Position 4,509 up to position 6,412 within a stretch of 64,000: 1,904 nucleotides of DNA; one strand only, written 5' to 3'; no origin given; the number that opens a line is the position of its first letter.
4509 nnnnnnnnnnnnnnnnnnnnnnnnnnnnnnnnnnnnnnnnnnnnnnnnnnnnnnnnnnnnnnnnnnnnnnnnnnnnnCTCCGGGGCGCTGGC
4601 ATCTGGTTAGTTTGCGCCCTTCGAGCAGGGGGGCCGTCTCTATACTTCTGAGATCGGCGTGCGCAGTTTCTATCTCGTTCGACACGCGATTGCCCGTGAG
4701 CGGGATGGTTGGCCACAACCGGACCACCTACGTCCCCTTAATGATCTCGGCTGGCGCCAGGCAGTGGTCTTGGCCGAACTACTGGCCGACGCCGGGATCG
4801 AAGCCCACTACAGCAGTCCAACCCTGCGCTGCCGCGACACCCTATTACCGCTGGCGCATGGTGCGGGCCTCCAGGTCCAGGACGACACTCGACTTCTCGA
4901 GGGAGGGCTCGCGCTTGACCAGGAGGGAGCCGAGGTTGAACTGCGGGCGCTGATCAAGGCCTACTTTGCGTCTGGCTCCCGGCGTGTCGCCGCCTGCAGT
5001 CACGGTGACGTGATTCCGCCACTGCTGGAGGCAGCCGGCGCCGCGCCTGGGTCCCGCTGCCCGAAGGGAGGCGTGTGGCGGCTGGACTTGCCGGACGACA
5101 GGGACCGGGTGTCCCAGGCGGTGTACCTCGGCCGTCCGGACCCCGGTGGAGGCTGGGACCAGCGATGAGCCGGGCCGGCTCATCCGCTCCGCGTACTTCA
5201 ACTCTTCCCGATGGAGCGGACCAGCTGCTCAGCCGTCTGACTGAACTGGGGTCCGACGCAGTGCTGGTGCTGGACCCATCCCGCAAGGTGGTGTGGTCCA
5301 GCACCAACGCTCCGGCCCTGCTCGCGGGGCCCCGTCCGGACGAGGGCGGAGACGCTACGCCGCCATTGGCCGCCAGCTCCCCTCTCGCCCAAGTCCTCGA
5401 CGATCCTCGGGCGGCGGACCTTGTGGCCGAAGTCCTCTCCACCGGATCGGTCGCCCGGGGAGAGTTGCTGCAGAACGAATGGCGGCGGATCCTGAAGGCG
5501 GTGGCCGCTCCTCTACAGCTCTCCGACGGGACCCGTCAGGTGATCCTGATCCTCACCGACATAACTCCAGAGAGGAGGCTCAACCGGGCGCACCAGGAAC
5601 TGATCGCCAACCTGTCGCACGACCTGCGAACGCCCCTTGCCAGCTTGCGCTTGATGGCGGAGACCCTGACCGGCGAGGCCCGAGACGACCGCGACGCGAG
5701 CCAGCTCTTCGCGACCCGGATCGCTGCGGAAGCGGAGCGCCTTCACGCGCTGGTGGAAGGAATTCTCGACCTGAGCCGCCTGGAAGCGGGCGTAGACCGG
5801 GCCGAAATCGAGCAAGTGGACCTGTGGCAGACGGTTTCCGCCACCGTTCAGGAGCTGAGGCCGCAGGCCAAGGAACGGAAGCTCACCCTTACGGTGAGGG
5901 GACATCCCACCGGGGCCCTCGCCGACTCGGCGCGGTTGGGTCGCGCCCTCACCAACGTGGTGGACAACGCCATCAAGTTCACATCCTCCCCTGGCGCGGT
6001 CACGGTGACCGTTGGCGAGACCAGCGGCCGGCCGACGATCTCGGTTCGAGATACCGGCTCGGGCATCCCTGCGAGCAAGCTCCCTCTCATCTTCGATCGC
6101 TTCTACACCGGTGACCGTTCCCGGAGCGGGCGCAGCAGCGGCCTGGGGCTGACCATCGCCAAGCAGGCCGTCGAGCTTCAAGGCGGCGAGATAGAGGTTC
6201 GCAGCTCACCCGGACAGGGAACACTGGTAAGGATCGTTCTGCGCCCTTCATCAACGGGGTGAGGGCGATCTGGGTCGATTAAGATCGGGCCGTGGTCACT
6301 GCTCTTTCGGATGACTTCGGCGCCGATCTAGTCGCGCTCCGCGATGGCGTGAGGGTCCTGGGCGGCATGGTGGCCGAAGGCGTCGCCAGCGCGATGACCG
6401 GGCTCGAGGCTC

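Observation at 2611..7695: Polyphosphate plus phosphate-signalling supercluster: CHAD protein, Ppx/GppA, SixA-like phosphatase translationally coupled to a PhoR-like kinase, then PhoU and the cognate regulator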

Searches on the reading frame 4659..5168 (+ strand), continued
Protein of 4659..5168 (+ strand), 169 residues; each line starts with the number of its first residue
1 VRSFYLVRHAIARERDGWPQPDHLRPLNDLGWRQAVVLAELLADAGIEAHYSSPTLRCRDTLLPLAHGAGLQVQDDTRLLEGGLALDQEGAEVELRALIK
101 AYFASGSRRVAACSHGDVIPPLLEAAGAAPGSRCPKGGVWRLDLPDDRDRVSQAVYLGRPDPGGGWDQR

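Call 62: search_protein_representatives(alignment_id=A1)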
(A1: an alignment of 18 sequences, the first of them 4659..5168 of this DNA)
Query: 18 sequences, 164 profile positions. Proteins with E-value up to 0.001 (for the whole library): 28800; up to 1e-10: 3904; up to 1e-30: 742. The best 150 are listed.
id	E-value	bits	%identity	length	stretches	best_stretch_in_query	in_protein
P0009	3.7e-56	205.7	-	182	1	1-164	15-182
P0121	1.3e-53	197.4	-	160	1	1-160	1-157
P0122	3.7e-53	195.9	-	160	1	2-156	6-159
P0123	1.6e-52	193.8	-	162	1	1-163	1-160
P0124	4.8e-52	192.3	-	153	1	1-156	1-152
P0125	1.4e-51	190.8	-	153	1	2-155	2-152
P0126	4.5e-51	189.1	-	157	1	1-155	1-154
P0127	1.0e-50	188.0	-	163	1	2-155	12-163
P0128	1.2e-50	187.7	-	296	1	3-155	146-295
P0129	1.4e-50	187.5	-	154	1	2-156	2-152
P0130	3.3e-50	186.3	-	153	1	1-156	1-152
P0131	1.4e-49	184.3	-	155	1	1-155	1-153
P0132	1.4e-49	184.3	-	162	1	3-154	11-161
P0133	2.3e-49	183.6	-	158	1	1-155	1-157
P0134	4.0e-49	182.8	-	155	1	1-154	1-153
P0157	5.7e-47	175.8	-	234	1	1-155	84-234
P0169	4.2e-46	173.0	-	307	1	2-155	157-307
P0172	6.2e-46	172.4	-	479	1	2-157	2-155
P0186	2.1e-45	170.7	-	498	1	1-157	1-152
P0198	6.3e-45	169.2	-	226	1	1-158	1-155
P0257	2.1e-42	160.9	-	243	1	2-157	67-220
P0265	2.9e-42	160.5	-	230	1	2-154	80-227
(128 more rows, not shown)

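Call 63: search_protein_families(library=pfam, proteins=[P0172, P0186, P0198, P0157, P0257, P0265, P0128, P0169], max_evalue=0.001)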
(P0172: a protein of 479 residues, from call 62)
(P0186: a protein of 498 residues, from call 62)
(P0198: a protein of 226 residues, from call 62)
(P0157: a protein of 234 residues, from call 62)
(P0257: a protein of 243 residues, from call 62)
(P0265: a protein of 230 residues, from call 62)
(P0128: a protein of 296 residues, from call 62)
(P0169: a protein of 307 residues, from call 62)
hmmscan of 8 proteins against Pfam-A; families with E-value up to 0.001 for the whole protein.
P0172 (479 aa): 2 families
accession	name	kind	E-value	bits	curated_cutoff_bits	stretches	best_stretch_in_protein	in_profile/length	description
PF02541.22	Ppx-GppA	-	2.5e-53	181.8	27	1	177-459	4-279/285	Ppx/GppA phosphatase family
PF00300.27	His_Phos_1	-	5.5e-16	59.2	21.7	1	3-80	1-79/194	Histidine phosphatase superfamily (branch 1)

P0186 (498 aa): 2 families
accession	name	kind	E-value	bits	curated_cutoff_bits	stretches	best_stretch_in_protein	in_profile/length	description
PF02541.22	Ppx-GppA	-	5.9e-52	177.3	27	1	194-482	2-282/285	Ppx/GppA phosphatase family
PF00300.27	His_Phos_1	-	2.4e-15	57.2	21.7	1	3-81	1-82/194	Histidine phosphatase superfamily (branch 1)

P0198 (226 aa): 1 family
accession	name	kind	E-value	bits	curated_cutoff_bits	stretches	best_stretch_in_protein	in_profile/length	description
PF00300.27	His_Phos_1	-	4.7e-12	46.4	21.7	1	3-83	1-85/194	Histidine phosphatase superfamily (branch 1)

P0157 (234 aa): 1 family
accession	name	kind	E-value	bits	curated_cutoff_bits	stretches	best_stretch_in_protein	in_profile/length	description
PF00300.27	His_Phos_1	-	3.7e-13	50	21.7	1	86-163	1-79/194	Histidine phosphatase superfamily (branch 1)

P0257 (243 aa): 1 family
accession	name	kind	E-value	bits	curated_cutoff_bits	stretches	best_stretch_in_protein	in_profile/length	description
PF00300.27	His_Phos_1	-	9e-19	68.3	21.7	1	68-145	1-79/194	Histidine phosphatase superfamily (branch 1)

P0265 (230 aa): 1 family
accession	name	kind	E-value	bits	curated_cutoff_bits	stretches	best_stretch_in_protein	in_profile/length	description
PF00300.27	His_Phos_1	-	1.9e-18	67.2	21.7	1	81-159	1-80/194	Histidine phosphatase superfamily (branch 1)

P0128 (296 aa): 2 families
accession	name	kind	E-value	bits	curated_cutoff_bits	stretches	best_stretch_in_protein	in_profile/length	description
PF00300.27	His_Phos_1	-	7.9e-19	68.5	21.7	1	146-223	1-79/194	Histidine phosphatase superfamily (branch 1)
PF00293.34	NUDIX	-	1.5e-15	57.8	21.1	1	18-130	8-129/134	NUDIX domain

P0169 (307 aa): 2 families
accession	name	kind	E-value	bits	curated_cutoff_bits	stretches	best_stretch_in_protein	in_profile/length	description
PF00300.27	His_Phos_1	-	1.2e-17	64.7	21.7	1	158-236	1-80/194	Histidine phosphatase superfamily (branch 1)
PF00293.34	NUDIX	-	1.3e-17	64.5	21.1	1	16-122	10-126/134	NUDIX domain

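Call 64: find_homologous_proteins(query=L008:4967-7081:+, max_evalue=1e-100)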
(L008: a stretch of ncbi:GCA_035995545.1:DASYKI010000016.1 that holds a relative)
Query L008:4967-7081:+ (704 aa): 8000 proteins with E <= 1e-100 among 8000 candidates; the best 120 are listed.
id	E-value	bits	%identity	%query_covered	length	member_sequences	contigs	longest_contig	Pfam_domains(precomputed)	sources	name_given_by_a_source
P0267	0.0e+0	1569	100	100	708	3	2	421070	PF02503.23,PF13091.13,PF13089.12,PF17941.8,PF13090.13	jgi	jgi:polyphosphate kinase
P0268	0.0e+0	1250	82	98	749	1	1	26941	PF02503.23,PF13091.13,PF13089.12,PF17941.8,PF13090.13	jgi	jgi:polyphosphate kinase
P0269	0.0e+0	1226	81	98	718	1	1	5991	PF02503.23,PF13091.13,PF13089.12,PF17941.8,PF13090.13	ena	-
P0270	0.0e+0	1216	81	94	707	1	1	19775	PF02503.23,PF13091.13,PF13089.12,PF17941.8,PF13090.13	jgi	jgi:polyphosphate kinase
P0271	0.0e+0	1211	80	98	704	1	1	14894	PF02503.23,PF13091.13,PF13089.12,PF17941.8,PF13090.13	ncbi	-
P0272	0.0e+0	1207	80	98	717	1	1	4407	PF02503.23,PF13091.13,PF13089.12,PF17941.8,PF13090.13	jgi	jgi:polyphosphate kinase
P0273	0.0e+0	1206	81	94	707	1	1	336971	PF02503.23,PF13091.13,PF13089.12,PF17941.8,PF13090.13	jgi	-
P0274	0.0e+0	1202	81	96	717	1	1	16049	PF02503.23,PF13091.13,PF13089.12,PF17941.8,PF13090.13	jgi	jgi:polyphosphate kinase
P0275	0.0e+0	1195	80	97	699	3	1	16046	PF02503.23,PF13091.13,PF13089.12,PF17941.8,PF13090.13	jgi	jgi:polyphosphate kinase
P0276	0.0e+0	1187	77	100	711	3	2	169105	PF02503.23,PF13091.13,PF13089.12,PF17941.8,PF13090.13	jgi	-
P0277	0.0e+0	1187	80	96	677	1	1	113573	PF02503.23,PF13091.13,PF13089.12,PF17941.8,PF13090.13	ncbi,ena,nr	ncbi:MAG TPA: RNA degradosome polyphosphate kinase [Candidatus Angelobacter sp.]|nr:RNA degradosome 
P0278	0.0e+0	1187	80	96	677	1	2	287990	PF02503.23,PF13091.13,PF13089.12,PF17941.8,PF13090.13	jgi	jgi:polyphosphate kinase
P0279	0.0e+0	1184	80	96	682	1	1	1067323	PF02503.23,PF13091.13,PF13089.12,PF17941.8,PF13090.13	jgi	jgi:polyphosphate kinase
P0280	0.0e+0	1184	79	96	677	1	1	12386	PF02503.23,PF13091.13,PF13089.12,PF17941.8,PF13090.13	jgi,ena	-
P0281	0.0e+0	1181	80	96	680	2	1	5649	PF02503.23,PF13091.13,PF13089.12,PF17941.8,PF13090.13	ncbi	-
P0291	0.0e+0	1071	72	96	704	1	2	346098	PF02503.23,PF13091.13,PF13089.12,PF17941.8,PF13090.13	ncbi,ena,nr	ncbi:MAG: polyphosphate kinase 1 [Candidatus Dormibacteraeota bacterium]|nr:polyphosphate kinase 1 [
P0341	4.5e-287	972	65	97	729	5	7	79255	PF02503.23,PF13091.13,PF13089.12,PF17941.8,PF13090.13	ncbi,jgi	ncbi:MAG: polyphosphate kinase 1 [Candidatus Dormibacteria bacterium]|jgi:polyphosphate kinase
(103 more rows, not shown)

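Call 65: find_encoding_contigs(protein=P0341, flank=6000, max_places=6)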
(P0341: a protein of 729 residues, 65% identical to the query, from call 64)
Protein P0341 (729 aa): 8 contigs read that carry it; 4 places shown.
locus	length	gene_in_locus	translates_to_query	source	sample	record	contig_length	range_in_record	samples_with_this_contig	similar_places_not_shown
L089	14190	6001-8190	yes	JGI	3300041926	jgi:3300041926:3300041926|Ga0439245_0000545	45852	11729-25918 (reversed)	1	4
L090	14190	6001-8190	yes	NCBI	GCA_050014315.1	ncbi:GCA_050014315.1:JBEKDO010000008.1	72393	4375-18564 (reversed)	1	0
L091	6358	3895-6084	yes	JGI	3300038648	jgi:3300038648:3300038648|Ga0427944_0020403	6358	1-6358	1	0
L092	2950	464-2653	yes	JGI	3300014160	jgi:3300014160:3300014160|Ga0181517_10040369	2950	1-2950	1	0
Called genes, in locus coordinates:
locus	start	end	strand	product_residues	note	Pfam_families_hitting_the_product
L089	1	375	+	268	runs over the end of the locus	PF12679:ABC2_membrane_2, PF12730:ABC2_membrane_4 (weak)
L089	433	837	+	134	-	-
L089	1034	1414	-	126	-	-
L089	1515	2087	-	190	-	PF03061:4HBT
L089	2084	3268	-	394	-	PF01546:Peptidase_M20, PF07687:M20_dimer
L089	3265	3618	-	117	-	-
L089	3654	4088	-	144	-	PF22091:DUF6941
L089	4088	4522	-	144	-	-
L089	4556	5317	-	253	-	PF13672:PP2C_2, PF07228:SpoIIE (faint), PF00481:PP2C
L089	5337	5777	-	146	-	-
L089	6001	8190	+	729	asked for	PF13089:PP_kinase_N, PF02503:PP_kinase, PF17941:PP_kinase_C_1, PF13091:PLDc_2 (faint), PF13090:PP_kinase_C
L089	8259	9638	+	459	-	PF05235:CHAD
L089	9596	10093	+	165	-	PF00300:His_Phos_1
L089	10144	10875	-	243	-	PF22769:DCD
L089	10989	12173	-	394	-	-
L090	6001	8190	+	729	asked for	PF13089:PP_kinase_N, PF02503:PP_kinase, PF17941:PP_kinase_C_1, PF13091:PLDc_2 (faint), PF13090:PP_kinase_C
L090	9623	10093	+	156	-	PF00300:His_Phos_1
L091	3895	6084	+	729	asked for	PF13089:PP_kinase_N, PF02503:PP_kinase, PF17941:PP_kinase_C_1, PF13091:PLDc_2 (faint), PF13090:PP_kinase_C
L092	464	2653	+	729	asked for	PF13089:PP_kinase_N, PF02503:PP_kinase, PF17941:PP_kinase_C_1, PF13091:PLDc_2 (faint), PF13090:PP_kinase_C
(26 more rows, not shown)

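Call 66: find_encoding_contigs(protein=P0291, flank=6000, max_places=3)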
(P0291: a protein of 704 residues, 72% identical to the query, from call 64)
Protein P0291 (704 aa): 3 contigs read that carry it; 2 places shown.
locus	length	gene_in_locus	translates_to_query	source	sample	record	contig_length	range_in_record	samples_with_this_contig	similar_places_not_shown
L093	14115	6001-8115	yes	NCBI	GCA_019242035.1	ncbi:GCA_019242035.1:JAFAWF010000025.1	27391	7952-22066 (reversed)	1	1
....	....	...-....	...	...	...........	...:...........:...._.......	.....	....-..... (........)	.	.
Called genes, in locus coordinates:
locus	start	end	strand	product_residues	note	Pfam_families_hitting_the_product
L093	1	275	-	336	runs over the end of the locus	PF00389:2-Hacid_dh, PF02826:2-Hacid_dh_C, PF03446:NAD_binding_2 (weak)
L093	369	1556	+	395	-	PF04851:ResIII, PF00270:DEAD, PF00271:Helicase_C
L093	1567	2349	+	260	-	PF00561:Abhydrolase_1, PF12146:Hydrolase_4, PF12697:Abhydrolase_6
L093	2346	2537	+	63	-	PF03966:Trm112p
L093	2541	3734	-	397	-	PF00581:Rhodanese, PF00899:ThiF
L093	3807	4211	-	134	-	-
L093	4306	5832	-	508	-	PF02541:Ppx-GppA, PF21447:Ppx-GppA_III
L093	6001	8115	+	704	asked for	PF13089:PP_kinase_N, PF02503:PP_kinase, PF17941:PP_kinase_C_1, PF13091:PLDc_2 (faint), PF13090:PP_kinase_C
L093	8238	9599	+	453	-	PF05235:CHAD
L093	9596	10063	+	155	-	PF00300:His_Phos_1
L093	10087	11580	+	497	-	PF01225:Mur_ligase, PF08245:Mur_ligase_M, PF02875:Mur_ligase_C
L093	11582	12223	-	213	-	PF02527:GidB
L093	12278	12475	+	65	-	-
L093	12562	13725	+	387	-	PF01832:Glucosaminidase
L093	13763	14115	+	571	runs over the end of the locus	PF19291:TREH_N, PF00723:Glyco_hydro_15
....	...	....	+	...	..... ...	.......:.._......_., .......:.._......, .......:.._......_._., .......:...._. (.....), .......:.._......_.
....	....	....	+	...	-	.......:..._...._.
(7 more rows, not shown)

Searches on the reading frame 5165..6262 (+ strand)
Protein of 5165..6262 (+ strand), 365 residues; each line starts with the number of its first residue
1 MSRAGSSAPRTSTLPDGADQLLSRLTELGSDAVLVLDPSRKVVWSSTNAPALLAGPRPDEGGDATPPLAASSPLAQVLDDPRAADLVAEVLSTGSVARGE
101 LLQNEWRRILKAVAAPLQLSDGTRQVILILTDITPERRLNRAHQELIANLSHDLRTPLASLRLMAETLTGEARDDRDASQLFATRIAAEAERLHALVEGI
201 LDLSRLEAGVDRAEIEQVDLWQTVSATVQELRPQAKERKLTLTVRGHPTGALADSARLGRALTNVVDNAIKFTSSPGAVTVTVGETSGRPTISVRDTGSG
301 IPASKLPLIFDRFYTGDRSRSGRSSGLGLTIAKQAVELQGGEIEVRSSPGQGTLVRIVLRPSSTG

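Call 5: search_protein_families(library=pfam, proteins=[window:5165-6262:+], max_evalue=0.01)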
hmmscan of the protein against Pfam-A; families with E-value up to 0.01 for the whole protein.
window:5165-6262:+ (365 aa): 4 families
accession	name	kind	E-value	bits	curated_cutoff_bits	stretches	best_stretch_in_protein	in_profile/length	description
PF02518.31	HATPase_c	-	4.5e-30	104.8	26.4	1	254-360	2-108/111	Histidine kinase-, DNA gyrase B-, and HSP90-like ATPase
PF00512.31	HisKA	-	2.4e-16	59.9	26.9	1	143-209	2-66/66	His Kinase A (phospho-acceptor) domain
PF08448.16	PAS_4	-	2.2e-05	25.1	23.1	1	30-138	5-110/110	PAS fold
PF13581.12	HATPase_c_2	-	0.00083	19.8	27.4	1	261-357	39-125/127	Histidine kinase-like ATPase domain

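Call 6: search_protein_families(library=ncbifam, proteins=[window:5165-6262:+], max_evalue=0.01)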
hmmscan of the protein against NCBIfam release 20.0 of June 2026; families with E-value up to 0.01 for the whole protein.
window:5165-6262:+ (365 aa): 88 families (the best 25 are shown)
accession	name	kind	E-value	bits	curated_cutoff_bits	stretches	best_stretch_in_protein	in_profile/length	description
NF046044.1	PnpS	equivalog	2.6e-68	230.8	400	1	22-359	57-389/390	two-component system histidine kinase PnpS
TIGR02966.1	phoR_proteo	equivalog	3.1e-56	190.8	334.2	1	25-357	11-331/333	phosphate regulon sensor histidine kinase PhoR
NF033092.0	HK_WalK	equivalog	3.8e-51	174.4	725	1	103-359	331-592/594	cell wall metabolism sensor histidine kinase WalK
NF008312.0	PRK11100.1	equivalog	2.9e-46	158.3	356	1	145-360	258-473/477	two-component system sensor histidine kinase CreC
TIGR01386.1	cztS_silS_copS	subfamily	4.6e-44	151.1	292.55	1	146-353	244-451/457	heavy metal sensor histidine kinase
NF041735.1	hist_kin_RppB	equivalog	7.9e-41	140.2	400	1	140-359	213-437/438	two-component system sensor histidine kinase RppB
NF040691.1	MtrAB_MtrB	equivalog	1.2e-39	136.8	450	1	137-359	265-490/507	MtrAB system histidine kinase MtrB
NF047874.1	MASE3_PAS_HK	subfamily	1.2e-35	123.5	560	1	134-359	389-623/655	MASE3 domain-containing sensor histidine kinase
NF041832.1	near_NosP_CTERM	subfamily_domain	5.4e-35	121.1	400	1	140-359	4-223/370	NahK/ErcS family hybrid sensor histidine kinase/response regulator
TIGR02956.1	TMAO_torS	equivalog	9.5e-35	120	676.5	1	140-356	461-677/967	TMAO reductase system sensor histidine kinase/response regulator TorS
NF033091.0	HK_VanS_ACDEFG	equivalog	2e-34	119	400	1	142-351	73-285/293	vancomycin resistance histidine kinase VanS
NF008235.0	PRK11006.1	equivalog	6.4e-34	117.5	390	1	123-359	184-421/431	phosphate regulon sensor histidine kinase PhoR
NF045911.1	TCSHisKinNblS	equivalog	2.4e-33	115.3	1000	1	118-354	363-613/621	two-component system sensor histidine kinase NblS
NF012163.2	BaeS_SmeS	equivalog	8.1e-33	114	500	1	140-358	237-455/457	sensor histidine kinase efflux regulator BaeS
NF045900.1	HisKinCpxALeg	equivalog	1e-32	113.5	800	1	141-359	229-449/451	two-component system sensor histidine kinase CpxA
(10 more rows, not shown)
